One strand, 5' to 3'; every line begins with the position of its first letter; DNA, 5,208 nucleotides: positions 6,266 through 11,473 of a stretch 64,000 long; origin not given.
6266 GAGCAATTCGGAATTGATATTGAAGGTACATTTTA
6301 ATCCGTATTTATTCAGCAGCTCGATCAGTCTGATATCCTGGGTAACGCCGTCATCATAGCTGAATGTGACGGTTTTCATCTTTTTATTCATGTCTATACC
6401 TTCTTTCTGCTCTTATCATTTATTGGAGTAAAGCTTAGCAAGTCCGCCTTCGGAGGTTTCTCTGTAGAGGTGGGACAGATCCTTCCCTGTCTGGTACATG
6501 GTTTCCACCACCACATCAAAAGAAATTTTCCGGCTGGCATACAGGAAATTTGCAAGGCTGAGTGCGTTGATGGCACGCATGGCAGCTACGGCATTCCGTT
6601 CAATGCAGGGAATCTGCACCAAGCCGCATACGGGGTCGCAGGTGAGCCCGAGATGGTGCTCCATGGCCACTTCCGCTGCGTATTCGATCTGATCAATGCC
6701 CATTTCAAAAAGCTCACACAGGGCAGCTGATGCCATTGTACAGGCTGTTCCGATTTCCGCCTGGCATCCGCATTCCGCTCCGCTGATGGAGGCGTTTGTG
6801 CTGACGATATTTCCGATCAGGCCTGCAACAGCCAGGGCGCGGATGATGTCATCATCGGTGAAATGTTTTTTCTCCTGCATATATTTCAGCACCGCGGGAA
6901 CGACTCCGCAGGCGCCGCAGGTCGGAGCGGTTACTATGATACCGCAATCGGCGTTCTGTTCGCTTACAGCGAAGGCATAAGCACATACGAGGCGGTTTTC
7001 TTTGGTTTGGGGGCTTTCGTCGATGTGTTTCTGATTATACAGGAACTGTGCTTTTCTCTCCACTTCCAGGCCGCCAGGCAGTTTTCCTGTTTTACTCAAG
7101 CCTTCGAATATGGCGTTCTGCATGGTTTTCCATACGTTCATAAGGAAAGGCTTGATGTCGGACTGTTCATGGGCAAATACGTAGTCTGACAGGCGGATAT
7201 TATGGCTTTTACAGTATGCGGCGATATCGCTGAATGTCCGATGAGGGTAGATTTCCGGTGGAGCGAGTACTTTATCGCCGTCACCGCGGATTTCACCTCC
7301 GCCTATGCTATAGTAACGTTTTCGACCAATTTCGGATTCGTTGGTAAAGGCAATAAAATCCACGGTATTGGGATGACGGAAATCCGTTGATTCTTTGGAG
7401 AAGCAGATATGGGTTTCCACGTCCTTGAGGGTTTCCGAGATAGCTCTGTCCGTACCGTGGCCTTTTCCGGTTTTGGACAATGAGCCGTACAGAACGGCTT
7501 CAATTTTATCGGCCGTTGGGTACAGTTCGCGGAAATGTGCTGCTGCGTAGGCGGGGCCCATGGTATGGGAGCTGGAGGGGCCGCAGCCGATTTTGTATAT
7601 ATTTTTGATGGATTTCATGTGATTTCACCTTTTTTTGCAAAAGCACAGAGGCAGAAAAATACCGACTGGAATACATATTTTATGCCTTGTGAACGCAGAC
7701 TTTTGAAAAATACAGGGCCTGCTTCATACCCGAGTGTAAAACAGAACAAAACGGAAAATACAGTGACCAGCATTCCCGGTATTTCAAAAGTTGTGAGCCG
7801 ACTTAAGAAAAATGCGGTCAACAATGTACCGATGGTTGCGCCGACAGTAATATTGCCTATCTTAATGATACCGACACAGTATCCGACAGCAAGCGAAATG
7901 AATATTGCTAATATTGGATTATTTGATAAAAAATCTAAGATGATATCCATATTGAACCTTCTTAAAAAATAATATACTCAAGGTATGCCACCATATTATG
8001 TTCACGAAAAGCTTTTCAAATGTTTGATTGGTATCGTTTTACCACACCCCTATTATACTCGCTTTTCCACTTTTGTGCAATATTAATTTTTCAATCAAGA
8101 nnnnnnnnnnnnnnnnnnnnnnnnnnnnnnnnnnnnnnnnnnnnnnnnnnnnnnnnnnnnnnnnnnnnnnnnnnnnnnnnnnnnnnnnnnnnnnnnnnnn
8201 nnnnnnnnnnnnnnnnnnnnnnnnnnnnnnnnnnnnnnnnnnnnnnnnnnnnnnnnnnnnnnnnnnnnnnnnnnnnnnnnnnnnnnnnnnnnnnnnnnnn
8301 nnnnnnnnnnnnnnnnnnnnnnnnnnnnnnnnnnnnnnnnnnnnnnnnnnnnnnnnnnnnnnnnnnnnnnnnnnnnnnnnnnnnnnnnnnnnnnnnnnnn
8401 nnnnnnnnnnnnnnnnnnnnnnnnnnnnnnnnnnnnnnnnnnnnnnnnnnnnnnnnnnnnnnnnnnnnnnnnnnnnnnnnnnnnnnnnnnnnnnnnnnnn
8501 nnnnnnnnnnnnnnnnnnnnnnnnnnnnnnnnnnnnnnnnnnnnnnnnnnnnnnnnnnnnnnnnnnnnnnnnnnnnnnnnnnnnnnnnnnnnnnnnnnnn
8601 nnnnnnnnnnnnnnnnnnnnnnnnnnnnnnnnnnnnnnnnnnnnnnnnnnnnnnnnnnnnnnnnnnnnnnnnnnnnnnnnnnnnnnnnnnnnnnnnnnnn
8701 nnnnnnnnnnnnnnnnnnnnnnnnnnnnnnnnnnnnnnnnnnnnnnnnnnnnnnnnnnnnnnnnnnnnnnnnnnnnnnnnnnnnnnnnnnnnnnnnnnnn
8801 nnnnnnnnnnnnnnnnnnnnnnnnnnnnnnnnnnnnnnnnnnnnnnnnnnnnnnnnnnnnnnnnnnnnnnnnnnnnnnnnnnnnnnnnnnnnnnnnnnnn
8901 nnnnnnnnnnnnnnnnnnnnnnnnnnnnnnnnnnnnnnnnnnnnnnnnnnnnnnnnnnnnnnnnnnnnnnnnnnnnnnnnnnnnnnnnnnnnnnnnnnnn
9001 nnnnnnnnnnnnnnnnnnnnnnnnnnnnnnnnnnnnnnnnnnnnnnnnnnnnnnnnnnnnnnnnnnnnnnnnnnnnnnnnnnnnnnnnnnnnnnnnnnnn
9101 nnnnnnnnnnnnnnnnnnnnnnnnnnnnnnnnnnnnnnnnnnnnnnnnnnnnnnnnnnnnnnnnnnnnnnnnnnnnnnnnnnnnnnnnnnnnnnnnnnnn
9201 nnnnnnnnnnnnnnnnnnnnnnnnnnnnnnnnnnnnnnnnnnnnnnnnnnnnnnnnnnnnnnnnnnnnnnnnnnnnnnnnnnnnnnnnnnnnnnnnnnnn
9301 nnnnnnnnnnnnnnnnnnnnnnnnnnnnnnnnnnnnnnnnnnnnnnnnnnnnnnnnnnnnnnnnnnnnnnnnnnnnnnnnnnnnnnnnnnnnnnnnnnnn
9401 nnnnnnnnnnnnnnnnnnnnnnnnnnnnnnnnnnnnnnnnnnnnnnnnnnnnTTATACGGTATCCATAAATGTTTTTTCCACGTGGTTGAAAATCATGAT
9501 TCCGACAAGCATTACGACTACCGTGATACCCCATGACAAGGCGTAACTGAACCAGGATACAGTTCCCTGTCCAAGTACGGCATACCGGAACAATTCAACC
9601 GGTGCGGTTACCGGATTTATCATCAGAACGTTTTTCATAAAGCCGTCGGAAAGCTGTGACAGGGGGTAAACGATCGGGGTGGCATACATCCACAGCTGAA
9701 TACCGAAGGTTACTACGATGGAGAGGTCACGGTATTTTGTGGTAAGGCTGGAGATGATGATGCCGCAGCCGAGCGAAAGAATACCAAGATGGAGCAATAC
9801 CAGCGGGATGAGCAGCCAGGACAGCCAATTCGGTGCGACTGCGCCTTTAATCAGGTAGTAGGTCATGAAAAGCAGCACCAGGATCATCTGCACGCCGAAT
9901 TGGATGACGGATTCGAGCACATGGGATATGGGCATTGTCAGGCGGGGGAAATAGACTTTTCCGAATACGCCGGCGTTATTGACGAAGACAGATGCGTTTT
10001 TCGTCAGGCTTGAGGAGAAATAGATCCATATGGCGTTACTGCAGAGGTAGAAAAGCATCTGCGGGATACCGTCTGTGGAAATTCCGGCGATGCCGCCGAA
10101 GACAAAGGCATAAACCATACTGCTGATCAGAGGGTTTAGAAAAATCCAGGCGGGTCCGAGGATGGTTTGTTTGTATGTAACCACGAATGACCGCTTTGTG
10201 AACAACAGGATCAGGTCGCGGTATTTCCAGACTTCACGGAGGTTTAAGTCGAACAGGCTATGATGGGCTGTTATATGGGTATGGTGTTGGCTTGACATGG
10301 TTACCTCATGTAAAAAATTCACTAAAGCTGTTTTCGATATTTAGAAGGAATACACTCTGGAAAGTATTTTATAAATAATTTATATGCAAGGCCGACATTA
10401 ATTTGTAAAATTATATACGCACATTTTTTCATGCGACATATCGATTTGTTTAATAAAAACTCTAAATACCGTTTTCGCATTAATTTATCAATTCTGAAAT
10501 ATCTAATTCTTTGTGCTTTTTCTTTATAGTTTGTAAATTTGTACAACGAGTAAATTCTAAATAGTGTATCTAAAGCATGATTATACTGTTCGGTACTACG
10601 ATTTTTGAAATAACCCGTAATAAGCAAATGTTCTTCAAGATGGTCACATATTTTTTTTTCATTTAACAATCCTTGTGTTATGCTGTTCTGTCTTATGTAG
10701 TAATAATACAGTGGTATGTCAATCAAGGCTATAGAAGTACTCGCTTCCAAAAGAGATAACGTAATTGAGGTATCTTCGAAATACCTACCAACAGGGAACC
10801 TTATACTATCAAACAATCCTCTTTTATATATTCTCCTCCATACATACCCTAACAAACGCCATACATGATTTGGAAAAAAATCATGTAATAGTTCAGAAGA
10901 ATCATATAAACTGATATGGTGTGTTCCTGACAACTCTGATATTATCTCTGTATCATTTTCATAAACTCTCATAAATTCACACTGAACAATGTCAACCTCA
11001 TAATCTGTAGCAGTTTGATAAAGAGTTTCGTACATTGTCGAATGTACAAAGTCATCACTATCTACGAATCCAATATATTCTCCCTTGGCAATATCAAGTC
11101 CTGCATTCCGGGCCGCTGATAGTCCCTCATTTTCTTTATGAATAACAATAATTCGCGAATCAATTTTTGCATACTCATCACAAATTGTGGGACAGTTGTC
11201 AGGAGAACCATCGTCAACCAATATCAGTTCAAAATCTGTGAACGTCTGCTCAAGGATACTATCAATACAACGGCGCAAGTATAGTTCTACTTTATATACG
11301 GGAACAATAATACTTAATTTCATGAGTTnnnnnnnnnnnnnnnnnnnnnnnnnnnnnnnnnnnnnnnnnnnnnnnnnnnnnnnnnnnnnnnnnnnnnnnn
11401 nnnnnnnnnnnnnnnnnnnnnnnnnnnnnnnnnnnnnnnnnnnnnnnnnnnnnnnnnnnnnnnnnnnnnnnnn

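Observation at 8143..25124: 17-gene surface-glycan locus with hybrid ABC-exporter / EpsG-polymerase architecture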

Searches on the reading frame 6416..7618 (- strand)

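Call 14: search_protein_families(library=pfam, proteins=[window:6416-7618:-], max_evalue=0.001)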
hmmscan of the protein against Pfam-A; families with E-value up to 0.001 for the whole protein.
window:6416-7618:- (400 aa): 2 families
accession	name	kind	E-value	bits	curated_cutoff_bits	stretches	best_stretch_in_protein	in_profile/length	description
PF03313.21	SDH_alpha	-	3.9e-74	250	26.4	1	152-394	23-260/260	Serine dehydratase alpha chain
PF03315.21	SDH_beta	-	1.2e-27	97.5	26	2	3-64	1-68/155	Serine dehydratase beta chain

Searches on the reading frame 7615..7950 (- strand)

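Call 14: search_protein_families(library=pfam, proteins=[window:7615-7950:-], max_evalue=0.001)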
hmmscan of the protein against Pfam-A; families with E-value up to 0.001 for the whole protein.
window:7615-7950:- (111 aa): 1 family
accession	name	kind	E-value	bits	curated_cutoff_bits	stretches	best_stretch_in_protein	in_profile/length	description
PF06826.17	Asp-Al_Ex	-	4e-14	53.2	27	1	15-103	1-97/167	Predicted Permease Membrane Region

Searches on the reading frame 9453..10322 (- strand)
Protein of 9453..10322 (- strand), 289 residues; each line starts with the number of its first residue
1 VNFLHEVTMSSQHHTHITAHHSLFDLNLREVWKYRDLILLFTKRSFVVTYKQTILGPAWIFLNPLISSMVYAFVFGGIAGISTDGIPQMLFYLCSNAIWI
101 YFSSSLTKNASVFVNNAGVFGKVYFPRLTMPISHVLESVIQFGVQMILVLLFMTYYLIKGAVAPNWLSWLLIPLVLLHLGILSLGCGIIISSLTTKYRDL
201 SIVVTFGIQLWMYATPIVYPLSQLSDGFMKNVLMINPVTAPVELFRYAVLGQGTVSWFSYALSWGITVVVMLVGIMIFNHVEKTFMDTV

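Call 5: search_protein_families(library=pfam, proteins=[window:9453-10322:-], max_evalue=0.01)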
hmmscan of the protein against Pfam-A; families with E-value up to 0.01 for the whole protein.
window:9453-10322:- (289 aa): 1 family
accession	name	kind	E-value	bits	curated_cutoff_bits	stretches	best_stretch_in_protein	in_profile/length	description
PF01061.29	ABC2_membrane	-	2.9e-19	69.9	26.9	1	38-249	3-210/211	ABC-2 type transporter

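Call 9: search_protein_families(library=ncbifam, proteins=[window:9453-10322:-], max_evalue=0.001)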
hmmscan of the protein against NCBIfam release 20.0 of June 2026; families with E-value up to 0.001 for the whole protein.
window:9453-10322:- (289 aa): 2 families
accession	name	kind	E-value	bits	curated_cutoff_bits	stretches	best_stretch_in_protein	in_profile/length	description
NF050109.1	galactan_ABC_perm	equivalog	2.6e-16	60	380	1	27-279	13-262/272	galactan export ABC transporter permease subunit Wzm/RfbD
NF011648.0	PRK15066.1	subfamily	7.9e-06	25.6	225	1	63-278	31-249/257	ABC transporter permease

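Call 23: find_related_loci(query=window:9453-10298:-, collection=metagenome_contigs, flank=10000)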
Query window:9453-10298:- (281 aa) in metagenome_contigs; peptide patterns used: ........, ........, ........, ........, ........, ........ (x = any residue, [..] = any of these).
270 stretches matched a pattern; 184 encode a relative of the query (tblastn E <= 1e-3); the best 80 are kept; 80 distinct loci.
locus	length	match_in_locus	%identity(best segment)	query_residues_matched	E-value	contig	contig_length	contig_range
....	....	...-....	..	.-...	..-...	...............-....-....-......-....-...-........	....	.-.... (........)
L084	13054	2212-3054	71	1-281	4e-139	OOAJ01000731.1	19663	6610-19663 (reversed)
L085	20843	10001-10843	70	1-281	1e-138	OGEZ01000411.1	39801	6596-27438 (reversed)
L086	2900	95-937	75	1-281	3e-140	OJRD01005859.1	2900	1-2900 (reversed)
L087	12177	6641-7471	65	5-281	3e-125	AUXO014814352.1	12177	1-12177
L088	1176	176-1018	71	1-281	5e-137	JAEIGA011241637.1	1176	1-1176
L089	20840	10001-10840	68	2-281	2e-120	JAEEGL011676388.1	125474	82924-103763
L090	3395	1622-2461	62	2-281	2e-117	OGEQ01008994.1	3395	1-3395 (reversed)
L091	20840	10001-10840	62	2-281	9e-115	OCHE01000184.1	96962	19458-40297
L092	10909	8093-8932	62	2-281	5e-114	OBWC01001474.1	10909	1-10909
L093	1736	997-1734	76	2-247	3e-121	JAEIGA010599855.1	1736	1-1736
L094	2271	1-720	75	42-281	1e-113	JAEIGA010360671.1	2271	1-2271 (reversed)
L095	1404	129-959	60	5-281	2e-111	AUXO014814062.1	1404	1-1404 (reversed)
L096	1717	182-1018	54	4-281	3e-107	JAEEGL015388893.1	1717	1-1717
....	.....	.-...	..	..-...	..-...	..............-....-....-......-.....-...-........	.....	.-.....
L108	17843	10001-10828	51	5-281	5e-92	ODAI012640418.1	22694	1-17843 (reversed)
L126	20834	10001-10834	53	3-281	1e-86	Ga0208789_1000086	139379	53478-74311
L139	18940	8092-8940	47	1-281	3e-83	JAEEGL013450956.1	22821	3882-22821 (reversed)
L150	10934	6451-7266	49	9-281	9e-82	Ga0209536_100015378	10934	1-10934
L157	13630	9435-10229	52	16-281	6e-81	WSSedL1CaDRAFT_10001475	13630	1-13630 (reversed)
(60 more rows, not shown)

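Call 63: search_protein_families(library=pfam, proteins=[L085:14276-15514:-, L089:3572-4750:+, L091:17438-18790:+, L108:1154-2347:+, L126:15301-17118:+, L126:1821-3698:+, L139:3259-4806:+, L150:307-2478:+, L157:1176-2357:+], max_evalue=0.01)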
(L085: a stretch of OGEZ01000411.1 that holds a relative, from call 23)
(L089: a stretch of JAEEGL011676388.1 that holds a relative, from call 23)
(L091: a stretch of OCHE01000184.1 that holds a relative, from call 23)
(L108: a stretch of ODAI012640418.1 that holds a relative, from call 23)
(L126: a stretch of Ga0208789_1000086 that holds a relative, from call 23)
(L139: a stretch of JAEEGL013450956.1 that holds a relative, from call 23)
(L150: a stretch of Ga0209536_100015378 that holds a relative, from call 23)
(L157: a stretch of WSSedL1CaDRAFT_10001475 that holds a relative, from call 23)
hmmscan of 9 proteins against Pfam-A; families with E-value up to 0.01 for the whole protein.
L085:14276-15514:- (412 aa): 2 families
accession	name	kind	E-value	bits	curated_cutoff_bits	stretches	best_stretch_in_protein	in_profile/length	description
PF00654.25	Voltage_CLC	-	1.3e-37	130.2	24.8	1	67-404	7-345/346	Voltage gated chloride channel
PF20972.2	MASE9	-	0.0094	16.3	24.3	0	145-209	92-136/203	MASE9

L089:3572-4750:+ (392 aa): 1 family
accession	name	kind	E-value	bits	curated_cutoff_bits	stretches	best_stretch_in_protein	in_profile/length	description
PF14897.12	EpsG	-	2.1e-37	129.5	30.1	1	28-309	1-286/326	EpsG family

L091:17438-18790:+ (450 aa): 3 families
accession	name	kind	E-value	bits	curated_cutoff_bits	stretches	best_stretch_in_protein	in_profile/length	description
PF00990.26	GGDEF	-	7e-32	110.9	23.8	1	296-445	3-160/161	Diguanylate cyclase, GGDEF domain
PF12822.12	ECF_trnsprt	-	0.00021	21.8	30.7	1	16-158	6-127/169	ECF transporter, substrate-specific component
PF22335.1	Cas10-Cmr2_palm2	-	0.0017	18.9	27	1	352-444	35-129/133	Cas10/Cmr2, second palm domain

L108:1154-2347:+ (397 aa): 0 families

L126:15301-17118:+ (605 aa): 0 families

L126:1821-3698:+ (625 aa): 12 families
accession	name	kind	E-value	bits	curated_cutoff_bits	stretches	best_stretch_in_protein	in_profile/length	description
PF07719.23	TPR_2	-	1.1e-10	41.2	27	0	520-547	6-33/34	Tetratricopeptide repeat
PF13431.12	TPR_17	-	1.8e-08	34.5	24.4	0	572-602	2-32/34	Tetratricopeptide repeat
PF13432.12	TPR_16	-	7.6e-07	29.9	32.7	0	563-602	11-50/65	Tetratricopeptide repeat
PF14559.12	TPR_19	-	1.2e-06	29.2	25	1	527-582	3-58/68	Tetratricopeptide repeat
PF13414.12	TPR_11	-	2.6e-06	27.5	26.8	0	564-597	9-42/42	TPR repeat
PF13428.12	TPR_14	-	1.8e-05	25.4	23.5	0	522-555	8-41/44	Tetratricopeptide repeat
PF13181.12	TPR_8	-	4.6e-05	23.7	25.7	0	409-429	4-24/34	Tetratricopeptide repeat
PF00515.34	TPR_1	-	7.3e-05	22.9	27.8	0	406-429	1-24/34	Tetratricopeptide repeat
PF13176.12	TPR_7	-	0.00016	21.9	27.9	0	449-475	8-34/36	Tetratricopeptide repeat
PF25062.1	ARM_TT21_N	-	0.00021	21.5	40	1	424-555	84-208/222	Tetratricopeptide repeat protein 21 N-terminal ARM repeat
PF13424.12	TPR_12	-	0.0011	19.5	30.1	0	405-430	2-27/77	Tetratricopeptide repeat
PF13371.12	TPR_9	-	0.0022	18.4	35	0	526-581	6-61/73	Tetratricopeptide repeat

L139:3259-4806:+ (515 aa): 1 family
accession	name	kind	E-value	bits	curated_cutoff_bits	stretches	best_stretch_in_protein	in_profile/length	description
PF04932.20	Wzy_C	-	4.7e-13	49.6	31.7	1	276-415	4-149/149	O-Antigen ligase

L150:307-2478:+ (723 aa): 0 families

L157:1176-2357:+ (393 aa): 1 family
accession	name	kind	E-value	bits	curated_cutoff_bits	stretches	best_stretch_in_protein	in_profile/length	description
PF04932.20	Wzy_C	-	9e-06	26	31.7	1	209-330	5-149/149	O-Antigen ligase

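Call 70: search_protein_families(library=pfam, proteins=[L108:1154-2347:+, L089:3572-4750:+], max_evalue=0.1)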
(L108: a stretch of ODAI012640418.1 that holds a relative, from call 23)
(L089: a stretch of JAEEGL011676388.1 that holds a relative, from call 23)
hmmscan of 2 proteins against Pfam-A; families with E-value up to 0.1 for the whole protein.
L108:1154-2347:+ (397 aa): 0 families

L089:3572-4750:+ (392 aa): 2 families
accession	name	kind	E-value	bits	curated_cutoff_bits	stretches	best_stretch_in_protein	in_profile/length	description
PF14897.12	EpsG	-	2.1e-37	129.5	30.1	1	28-309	1-286/326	EpsG family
PF05814.16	Ac76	-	0.076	13.5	22.5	1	5-49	3-46/83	Orf76 (Ac76)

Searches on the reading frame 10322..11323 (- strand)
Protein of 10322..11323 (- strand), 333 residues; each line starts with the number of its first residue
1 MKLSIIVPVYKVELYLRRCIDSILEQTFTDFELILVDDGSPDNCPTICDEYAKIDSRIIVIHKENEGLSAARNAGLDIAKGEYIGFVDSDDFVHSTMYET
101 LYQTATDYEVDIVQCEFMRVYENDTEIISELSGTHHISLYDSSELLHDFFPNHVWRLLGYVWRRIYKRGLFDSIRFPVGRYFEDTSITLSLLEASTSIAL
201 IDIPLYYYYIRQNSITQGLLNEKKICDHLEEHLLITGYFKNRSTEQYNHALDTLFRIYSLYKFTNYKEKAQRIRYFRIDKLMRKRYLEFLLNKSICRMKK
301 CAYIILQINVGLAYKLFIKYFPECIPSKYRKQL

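Call 5: search_protein_families(library=pfam, proteins=[window:10322-11323:-], max_evalue=0.01)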
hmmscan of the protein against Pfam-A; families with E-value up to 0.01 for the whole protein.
window:10322-11323:- (333 aa): 5 families
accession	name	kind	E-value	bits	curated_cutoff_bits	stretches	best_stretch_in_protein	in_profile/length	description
PF00535.33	Glycos_transf_2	-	1e-39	136.6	23.3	1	4-129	1-127/168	Glycosyl transferase family 2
PF13641.12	Glyco_tranf_2_3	-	1.2e-10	42.2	27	1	3-116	3-122/230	Glycosyltransferase like family 2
PF10111.15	Glyco_tranf_2_2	-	2.1e-10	41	27.3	1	4-106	1-107/276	Glycosyltransferase like family 2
PF13704.12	Glyco_tranf_2_4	-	0.00057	20.8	27.5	1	14-96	5-87/98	Glycosyl transferase family 2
PF13632.12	Glyco_trans_2_3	-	0.006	16.8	27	1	84-278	2-142/198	Glycosyl transferase family group 2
